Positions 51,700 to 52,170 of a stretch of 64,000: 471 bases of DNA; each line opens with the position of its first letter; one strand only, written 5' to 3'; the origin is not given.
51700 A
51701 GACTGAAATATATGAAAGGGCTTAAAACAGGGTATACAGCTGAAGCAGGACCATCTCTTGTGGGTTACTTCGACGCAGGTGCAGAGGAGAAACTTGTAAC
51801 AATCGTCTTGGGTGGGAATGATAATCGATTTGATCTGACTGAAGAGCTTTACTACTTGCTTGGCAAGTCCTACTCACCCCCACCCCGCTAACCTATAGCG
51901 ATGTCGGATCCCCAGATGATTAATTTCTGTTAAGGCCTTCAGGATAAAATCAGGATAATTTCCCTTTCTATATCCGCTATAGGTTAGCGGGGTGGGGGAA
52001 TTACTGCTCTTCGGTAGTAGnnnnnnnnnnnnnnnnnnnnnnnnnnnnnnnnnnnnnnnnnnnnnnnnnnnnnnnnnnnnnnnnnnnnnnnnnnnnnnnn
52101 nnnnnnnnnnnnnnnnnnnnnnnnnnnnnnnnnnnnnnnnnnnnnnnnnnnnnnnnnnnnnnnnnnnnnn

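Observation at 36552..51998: Family of intergenic inverted-repeat elements with arms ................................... (three copies)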

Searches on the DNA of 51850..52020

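Call 75: search_rna_families(source=window, start=51850, end=52020, threshold=evalue, max_evalue=1)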
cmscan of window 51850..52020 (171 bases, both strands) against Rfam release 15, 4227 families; matches with E-value up to 1: 2.
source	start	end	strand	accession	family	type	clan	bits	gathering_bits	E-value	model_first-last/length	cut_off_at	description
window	51877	51999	+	RF04202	MIR5380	Gene; miRNA;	-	22.6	150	0.017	33-106/137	no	MIR5380 microRNA precursor family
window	51864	52010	+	RF04214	MIR7526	Gene; miRNA;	-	21.5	110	0.026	1-113/113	no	MIR7526 microRNA precursor family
